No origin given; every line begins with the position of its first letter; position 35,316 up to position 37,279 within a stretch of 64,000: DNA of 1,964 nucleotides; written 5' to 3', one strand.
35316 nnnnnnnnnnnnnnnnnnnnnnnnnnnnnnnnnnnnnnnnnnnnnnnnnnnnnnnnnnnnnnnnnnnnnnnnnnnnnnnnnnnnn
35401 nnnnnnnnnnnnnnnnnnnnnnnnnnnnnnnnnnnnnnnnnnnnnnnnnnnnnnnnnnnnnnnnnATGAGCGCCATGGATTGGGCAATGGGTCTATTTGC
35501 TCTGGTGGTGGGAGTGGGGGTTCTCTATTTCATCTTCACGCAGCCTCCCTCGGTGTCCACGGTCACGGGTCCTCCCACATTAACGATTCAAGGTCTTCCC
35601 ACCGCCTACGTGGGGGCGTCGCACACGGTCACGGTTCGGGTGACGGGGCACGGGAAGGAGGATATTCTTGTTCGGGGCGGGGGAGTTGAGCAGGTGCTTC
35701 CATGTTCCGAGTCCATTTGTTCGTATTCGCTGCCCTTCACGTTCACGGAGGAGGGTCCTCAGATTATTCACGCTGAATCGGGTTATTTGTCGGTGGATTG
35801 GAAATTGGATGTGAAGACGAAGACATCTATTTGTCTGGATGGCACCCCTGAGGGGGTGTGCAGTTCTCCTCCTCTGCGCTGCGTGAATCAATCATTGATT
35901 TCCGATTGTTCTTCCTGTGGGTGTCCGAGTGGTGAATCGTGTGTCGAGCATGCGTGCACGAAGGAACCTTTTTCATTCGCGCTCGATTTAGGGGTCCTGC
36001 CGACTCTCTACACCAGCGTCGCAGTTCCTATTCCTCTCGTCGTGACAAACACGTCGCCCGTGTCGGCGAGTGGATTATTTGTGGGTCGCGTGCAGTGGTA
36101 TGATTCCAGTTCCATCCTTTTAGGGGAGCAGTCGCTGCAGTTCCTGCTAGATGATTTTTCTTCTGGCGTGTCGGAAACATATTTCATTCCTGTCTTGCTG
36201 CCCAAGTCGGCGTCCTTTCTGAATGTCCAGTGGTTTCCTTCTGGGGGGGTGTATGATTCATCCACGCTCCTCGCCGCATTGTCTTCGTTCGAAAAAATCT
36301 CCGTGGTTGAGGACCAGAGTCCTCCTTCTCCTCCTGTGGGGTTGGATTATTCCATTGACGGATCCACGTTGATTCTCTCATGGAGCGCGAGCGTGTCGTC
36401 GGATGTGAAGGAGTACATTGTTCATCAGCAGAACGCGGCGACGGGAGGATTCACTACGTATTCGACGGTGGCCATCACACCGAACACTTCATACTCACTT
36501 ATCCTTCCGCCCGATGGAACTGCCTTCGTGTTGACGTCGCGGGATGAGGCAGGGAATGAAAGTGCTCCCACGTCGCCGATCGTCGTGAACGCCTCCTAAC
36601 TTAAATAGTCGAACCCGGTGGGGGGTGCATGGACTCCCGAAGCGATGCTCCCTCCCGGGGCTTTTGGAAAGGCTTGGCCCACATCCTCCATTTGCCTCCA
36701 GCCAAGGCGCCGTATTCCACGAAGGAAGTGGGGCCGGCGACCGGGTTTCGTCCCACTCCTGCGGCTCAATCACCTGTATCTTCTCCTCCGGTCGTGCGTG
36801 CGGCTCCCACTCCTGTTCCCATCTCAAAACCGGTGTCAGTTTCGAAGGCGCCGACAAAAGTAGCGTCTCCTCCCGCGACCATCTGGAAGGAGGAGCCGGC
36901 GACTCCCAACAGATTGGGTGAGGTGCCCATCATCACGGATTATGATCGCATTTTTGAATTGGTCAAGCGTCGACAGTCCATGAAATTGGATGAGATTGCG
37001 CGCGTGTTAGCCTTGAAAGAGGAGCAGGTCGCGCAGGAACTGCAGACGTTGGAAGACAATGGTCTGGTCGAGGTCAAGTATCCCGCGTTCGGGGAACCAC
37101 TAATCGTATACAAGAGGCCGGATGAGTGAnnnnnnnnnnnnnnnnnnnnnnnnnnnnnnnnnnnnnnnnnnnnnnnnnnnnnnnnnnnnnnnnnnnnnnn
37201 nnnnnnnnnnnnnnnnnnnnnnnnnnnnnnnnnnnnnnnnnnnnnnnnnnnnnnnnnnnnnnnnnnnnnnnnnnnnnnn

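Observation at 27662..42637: Atypical archaeal type-IV-filament locus: 11-gene operon with giant pilin-like proteins, Tad-like split platform and two KaiC-like genes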

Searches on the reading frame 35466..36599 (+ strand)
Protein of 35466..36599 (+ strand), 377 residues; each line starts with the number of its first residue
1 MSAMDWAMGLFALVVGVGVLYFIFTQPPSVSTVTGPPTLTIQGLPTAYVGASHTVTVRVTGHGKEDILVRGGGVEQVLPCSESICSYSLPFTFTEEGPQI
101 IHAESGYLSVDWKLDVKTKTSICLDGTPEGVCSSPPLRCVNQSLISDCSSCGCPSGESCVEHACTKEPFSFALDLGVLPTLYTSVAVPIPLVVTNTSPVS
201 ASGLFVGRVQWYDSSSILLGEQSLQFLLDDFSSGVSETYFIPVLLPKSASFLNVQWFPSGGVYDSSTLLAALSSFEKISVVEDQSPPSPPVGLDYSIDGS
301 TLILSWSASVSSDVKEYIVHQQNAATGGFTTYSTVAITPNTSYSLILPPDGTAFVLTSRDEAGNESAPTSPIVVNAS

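Call 4: search_protein_families(library=pfam, max_evalue=0.01, proteins=[window:35466-36599:+])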
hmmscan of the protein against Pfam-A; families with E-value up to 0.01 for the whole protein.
window:35466-36599:+ (377 aa): 0 families

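Call 22: search_protein_families(library=pfam, max_evalue=10, proteins=[window:35466-36599:+])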
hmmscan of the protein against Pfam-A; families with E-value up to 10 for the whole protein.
window:35466-36599:+ (377 aa): 1 family
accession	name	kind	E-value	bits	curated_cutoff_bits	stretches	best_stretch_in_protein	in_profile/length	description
PF17907.7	AWS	-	0.055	13.9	23.3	1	138-159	10-31/39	AWS domain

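Call 83: search_solved_structures(query=window:35466-36599:+, max_evalue=1)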
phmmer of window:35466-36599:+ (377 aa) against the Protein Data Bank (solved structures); distinct sequences matched with E-value up to 1: 0.

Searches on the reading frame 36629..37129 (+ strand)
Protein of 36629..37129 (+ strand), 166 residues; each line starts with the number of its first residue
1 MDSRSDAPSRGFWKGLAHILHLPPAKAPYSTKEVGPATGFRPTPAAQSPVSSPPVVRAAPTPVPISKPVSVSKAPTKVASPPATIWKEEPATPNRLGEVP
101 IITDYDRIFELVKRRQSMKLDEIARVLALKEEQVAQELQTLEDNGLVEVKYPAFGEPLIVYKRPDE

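Call 4: search_protein_families(library=pfam, max_evalue=0.01, proteins=[window:36629-37129:+])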
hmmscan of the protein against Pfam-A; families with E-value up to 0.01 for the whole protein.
window:36629-37129:+ (166 aa): 3 families
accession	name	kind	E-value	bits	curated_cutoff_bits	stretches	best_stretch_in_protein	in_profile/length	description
PF12840.13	HTH_20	-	0.0016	18.8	27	1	107-149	8-50/51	Helix-turn-helix domain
PF25212.1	HVO_A0114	-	0.0018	18.5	27.6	1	108-150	27-69/84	HVO_A0114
PF01978.25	TrmB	-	0.0048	17.2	25.6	1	111-150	17-55/68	Sugar-specific transcriptional regulator TrmB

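Call 21: search_protein_families(library=ncbifam, max_evalue=0.01, proteins=[window:36629-37129:+])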
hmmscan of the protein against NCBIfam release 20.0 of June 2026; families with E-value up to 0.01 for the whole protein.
window:36629-37129:+ (166 aa): 3 families
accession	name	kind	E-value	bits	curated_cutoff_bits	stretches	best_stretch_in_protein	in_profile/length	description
NF033788.1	HTH_metalloreg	subfamily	0.00016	21.4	55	1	107-149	15-57/77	metalloregulator ArsR/SmtB family transcription factor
NF040939.2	trans_reg_lrs14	equivalog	0.00079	19.4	90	1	103-148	22-67/103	Lrs14 family HTH-type transcriptional regulator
NF053606.1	Sta1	subfamily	0.0054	16.8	80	1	104-148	22-65/100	Sta1 family transcriptional regulator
